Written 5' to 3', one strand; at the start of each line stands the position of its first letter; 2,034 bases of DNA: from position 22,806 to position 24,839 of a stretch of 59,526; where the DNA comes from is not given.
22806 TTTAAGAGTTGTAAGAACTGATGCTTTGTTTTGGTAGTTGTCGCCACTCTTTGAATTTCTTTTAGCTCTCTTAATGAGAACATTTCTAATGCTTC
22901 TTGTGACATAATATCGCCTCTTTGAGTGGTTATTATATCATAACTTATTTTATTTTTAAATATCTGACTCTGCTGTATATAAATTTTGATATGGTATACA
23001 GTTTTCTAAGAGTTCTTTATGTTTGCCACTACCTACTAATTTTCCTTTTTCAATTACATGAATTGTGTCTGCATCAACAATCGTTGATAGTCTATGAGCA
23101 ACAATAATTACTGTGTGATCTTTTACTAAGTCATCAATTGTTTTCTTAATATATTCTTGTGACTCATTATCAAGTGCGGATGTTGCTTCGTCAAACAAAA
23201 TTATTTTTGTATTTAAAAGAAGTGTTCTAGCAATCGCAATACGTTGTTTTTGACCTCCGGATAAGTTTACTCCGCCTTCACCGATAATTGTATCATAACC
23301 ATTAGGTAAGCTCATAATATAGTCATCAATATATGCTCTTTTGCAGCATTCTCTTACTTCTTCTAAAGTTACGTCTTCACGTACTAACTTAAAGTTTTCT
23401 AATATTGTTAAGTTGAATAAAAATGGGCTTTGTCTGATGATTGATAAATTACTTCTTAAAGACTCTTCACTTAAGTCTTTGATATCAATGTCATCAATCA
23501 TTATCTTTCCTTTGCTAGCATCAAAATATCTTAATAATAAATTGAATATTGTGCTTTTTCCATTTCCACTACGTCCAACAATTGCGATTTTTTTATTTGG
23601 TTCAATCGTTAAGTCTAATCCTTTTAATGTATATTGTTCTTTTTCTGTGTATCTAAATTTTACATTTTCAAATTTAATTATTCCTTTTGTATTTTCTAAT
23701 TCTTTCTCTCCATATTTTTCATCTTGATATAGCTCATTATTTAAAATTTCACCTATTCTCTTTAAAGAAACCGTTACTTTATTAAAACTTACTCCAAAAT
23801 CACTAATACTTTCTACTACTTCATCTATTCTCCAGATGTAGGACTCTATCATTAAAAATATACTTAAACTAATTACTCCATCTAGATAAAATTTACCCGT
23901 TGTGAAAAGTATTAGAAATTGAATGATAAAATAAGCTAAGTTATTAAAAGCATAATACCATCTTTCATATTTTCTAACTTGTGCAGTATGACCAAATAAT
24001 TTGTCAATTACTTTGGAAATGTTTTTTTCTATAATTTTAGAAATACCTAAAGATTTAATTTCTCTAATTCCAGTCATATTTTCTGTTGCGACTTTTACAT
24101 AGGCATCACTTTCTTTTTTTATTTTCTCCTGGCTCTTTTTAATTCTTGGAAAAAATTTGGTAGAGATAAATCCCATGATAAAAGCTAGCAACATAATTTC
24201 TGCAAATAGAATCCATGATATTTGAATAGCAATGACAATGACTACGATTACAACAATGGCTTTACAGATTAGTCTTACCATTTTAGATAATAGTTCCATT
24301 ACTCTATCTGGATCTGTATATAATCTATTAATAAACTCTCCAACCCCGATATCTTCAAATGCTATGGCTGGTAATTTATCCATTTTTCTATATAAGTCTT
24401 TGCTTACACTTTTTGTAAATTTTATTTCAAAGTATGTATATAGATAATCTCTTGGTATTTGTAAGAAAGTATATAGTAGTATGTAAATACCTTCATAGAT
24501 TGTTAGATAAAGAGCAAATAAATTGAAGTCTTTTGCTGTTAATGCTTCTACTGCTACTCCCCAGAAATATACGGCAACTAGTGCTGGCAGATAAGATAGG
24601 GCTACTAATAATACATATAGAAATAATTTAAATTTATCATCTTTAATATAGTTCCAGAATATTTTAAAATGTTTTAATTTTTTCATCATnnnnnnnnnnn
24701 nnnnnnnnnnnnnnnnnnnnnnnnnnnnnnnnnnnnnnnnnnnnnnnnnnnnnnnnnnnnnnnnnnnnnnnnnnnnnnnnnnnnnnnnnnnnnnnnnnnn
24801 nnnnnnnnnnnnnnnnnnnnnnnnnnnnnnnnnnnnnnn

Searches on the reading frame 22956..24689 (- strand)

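Call 6: search_protein_families(library=phrogs, proteins=[window:22956-24689:-], max_evalue=0.001)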
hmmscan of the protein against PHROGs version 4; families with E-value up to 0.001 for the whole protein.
window:22956-24689:- (577 aa): 5 families
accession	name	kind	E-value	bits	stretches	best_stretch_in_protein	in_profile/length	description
phrog_2392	-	moron, auxiliary metabolic gene and host takeover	2.4e-148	496.6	1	3-573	144-715/726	ABC transporter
phrog_293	-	moron, auxiliary metabolic gene and host takeover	7.6e-44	151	1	312-562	111-358/1058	ABC transporter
phrog_23675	-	unknown function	2e-12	48.2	1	475-563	38-128/143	-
phrog_21263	-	unknown function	1e-08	34.7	1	469-568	821-921/940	-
phrog_5836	-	unknown function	0.0004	19.5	0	477-547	975-1049/1071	-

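Call 8: search_protein_families(library=ncbifam, proteins=[window:22956-24689:-], max_evalue=0.001)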
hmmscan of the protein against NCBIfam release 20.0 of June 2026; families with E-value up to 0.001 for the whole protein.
window:22956-24689:- (577 aa): 186 families (the best 25 are shown)
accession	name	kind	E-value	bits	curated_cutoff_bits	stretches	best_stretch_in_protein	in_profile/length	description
TIGR02203.1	MsbA_lipidA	equivalog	1e-101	341.2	602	1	76-572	71-567/572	lipid A export permease/ATP-binding protein MsbA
NF045513.1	HepA_fam_ABC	equivalog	1e-97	328.1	725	1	68-563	99-598/610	heterocyst formation ABC transporter subunit HepA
TIGR02204.1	MsbA_rel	hypoth_equivalog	1.7e-94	317.6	780.4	1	4-570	2-571/576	ABC transporter, permease/ATP-binding protein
TIGR01846.1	type_I_sec_HlyB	subfamily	3.6e-92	309.8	725.55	1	48-575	168-693/694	type I secretion system permease/ATPase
TIGR03796.1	NHLM_micro_ABC1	equivalog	1.5e-89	301.1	853.3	1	4-570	138-708/710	NHLP family bacteriocin export ABC transporter peptidase/permease/ATPase subunit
NF008381.0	PRK11176.1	equivalog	2e-88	297.2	867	1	81-572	86-577/582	lipid A ABC transporter ATP-binding protein/permease MsbA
NF010178.0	PRK13657.1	equivalog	4.4e-86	289.6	733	1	94-573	90-569/588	glucan ABC transporter ATP-binding protein/ permease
TIGR00958.1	3a01208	subfamily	9.4e-85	285.3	874.6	1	13-570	154-710/711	antigen peptide transporter 2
NF052233.1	CphA_assoc_ABC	equivalog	2.1e-83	281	880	1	53-574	224-743/766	cyanophycin metabolism-associated ABC transporter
TIGR03375.1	type_I_sec_LssB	subfamily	3.3e-79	266.9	693.1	1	68-563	197-691/696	type I secretion system permease/ATPase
NF008055.0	PRK10789.1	equivalog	4.9e-77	259.7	845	1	11-572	8-569/590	SmdA family multidrug ABC transporter permease/ATP-binding protein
TIGR03797.1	NHLM_micro_ABC2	equivalog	4e-76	257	709.4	1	75-563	191-674/686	NHLP bacteriocin export ABC transporter permease/ATPase subunit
NF008364.0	PRK11160.1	equivalog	2.6e-75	254.2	630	1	99-571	99-572/575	heme ABC transporter ATP-binding protein/permease CydC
TIGR01193.1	bacteriocin_ABC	subfamily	6.2e-71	239.9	523.85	1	68-572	201-707/708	peptide cleavage/export ABC transporter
TIGR02868.1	CydC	equivalog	4.5e-68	230.2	329.05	1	95-534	88-530/530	thiol reductant ABC exporter subunit CydC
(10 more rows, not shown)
